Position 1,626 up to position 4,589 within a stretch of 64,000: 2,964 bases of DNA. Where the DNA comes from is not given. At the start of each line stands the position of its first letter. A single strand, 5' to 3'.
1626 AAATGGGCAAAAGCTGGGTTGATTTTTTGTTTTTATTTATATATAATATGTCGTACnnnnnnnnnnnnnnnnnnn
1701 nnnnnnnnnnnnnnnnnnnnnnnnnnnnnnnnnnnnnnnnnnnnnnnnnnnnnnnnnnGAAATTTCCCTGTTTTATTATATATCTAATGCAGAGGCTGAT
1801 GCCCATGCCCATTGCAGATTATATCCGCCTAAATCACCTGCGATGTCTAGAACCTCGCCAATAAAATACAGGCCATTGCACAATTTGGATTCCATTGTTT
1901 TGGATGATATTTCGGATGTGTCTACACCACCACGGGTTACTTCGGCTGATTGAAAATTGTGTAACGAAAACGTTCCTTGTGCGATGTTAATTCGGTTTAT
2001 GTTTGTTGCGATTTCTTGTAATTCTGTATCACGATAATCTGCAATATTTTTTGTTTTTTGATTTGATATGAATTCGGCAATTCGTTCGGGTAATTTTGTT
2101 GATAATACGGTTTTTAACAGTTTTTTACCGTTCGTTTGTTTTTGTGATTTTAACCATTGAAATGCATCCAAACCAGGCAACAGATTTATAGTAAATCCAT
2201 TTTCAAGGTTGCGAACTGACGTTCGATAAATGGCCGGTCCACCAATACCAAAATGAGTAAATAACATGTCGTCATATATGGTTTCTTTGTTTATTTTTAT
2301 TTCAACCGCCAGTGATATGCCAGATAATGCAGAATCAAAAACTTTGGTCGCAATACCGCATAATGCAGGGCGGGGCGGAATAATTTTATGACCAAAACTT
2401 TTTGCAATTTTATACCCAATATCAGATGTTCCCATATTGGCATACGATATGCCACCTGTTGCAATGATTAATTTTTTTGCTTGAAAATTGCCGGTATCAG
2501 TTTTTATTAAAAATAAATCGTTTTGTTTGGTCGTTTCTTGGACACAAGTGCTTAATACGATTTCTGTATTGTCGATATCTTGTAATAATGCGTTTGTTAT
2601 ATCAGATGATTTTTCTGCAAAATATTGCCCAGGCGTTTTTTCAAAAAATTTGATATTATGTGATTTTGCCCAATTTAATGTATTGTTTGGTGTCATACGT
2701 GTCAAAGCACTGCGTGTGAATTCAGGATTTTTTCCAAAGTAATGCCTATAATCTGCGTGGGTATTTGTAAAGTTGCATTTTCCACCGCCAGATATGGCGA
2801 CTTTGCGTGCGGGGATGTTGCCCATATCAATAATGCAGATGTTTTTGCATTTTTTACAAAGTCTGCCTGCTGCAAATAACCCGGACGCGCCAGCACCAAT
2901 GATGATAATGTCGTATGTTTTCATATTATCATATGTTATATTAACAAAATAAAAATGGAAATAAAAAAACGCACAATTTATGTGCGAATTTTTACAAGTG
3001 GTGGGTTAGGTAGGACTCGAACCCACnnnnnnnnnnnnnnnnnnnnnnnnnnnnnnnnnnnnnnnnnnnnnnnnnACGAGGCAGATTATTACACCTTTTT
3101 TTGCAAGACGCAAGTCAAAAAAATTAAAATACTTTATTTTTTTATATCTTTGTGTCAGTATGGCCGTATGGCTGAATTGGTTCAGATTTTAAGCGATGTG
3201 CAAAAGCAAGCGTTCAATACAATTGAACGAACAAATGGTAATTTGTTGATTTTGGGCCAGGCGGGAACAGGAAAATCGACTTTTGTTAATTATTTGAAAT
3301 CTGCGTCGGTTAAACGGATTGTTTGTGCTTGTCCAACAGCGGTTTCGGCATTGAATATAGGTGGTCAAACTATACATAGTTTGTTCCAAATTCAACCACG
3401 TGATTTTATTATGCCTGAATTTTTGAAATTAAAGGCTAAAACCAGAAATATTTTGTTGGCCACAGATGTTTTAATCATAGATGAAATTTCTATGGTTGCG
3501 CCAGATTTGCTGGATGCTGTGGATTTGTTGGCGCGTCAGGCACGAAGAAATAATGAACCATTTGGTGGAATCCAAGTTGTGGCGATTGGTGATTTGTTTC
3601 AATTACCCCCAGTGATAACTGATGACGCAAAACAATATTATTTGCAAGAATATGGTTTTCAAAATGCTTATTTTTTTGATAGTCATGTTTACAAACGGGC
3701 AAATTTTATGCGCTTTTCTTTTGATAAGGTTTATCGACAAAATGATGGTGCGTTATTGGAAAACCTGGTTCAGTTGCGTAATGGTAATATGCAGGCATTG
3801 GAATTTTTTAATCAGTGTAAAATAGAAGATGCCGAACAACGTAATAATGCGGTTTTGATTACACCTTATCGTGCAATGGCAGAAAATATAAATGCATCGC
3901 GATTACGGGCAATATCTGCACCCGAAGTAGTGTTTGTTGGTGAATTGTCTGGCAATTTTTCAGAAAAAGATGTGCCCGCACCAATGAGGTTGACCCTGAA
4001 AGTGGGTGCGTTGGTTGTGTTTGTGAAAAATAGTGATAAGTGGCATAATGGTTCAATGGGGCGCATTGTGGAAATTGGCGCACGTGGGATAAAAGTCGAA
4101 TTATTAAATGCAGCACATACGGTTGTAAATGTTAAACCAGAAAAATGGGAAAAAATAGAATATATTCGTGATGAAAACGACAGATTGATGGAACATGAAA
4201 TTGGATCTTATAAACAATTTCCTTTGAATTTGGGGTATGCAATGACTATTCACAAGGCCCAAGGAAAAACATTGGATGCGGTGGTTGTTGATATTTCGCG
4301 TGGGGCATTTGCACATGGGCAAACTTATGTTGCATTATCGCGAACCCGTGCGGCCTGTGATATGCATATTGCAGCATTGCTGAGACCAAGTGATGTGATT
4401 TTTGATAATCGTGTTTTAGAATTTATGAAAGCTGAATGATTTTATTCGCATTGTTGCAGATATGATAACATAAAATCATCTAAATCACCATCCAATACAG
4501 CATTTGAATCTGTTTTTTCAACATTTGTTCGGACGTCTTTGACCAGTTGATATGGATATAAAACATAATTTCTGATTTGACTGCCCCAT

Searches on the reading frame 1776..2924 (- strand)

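Call 57: search_protein_families(library=pfam, proteins=[window:1776-2924:-], max_evalue=0.00001)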
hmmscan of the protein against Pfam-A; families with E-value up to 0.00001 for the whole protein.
window:1776-2924:- (382 aa): 5 families
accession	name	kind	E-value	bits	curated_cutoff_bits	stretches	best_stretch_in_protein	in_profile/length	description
PF03486.20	HI0933_like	-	1.6e-73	247.6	50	1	5-378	2-239/244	HI0933-like protein Rossmann domain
PF22780.1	HI0933_like_1st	-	1.4e-23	83.9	27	1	185-314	1-152/165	HI0933-like protein barrel and H2TH domain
PF13738.12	Pyr_redox_3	-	7.2e-09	35.7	30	1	118-164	94-140/305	Pyridine nucleotide-disulphide oxidoreductase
PF00890.30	FAD_binding_2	-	1.5e-07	31.4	20.4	0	5-57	1-53/414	FAD binding domain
PF13454.12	NAD_binding_9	-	3.6e-06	27.5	21.8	0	7-157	1-153/155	FAD-NAD(P)-binding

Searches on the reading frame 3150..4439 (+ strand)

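Call 57: search_protein_families(library=pfam, proteins=[window:3150-4439:+], max_evalue=0.00001)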
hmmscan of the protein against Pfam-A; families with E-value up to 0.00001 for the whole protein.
window:3150-4439:+ (429 aa): 6 families
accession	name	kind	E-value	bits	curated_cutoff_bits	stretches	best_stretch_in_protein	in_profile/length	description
PF05970.20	PIF1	-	3.1e-26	92.8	25.9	1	14-197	2-200/223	PIF1-like helicase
PF13245.12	AAA_19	-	8e-13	49.2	25.1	1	18-155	1-132/134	AAA domain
PF13604.12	AAA_30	-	2.4e-12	47.4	27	1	14-156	2-132/191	AAA domain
PF02689.20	Herpes_Helicase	-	2e-06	26.5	27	0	362-405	730-774/808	Helicase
PF13538.12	UvrD_C_2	-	5.4e-06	26.6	27.4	0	362-402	2-48/52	UvrD-like helicase C-terminal domain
PF13401.12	AAA_22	-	8.1e-06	26.6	27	0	27-147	3-122/130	AAA domain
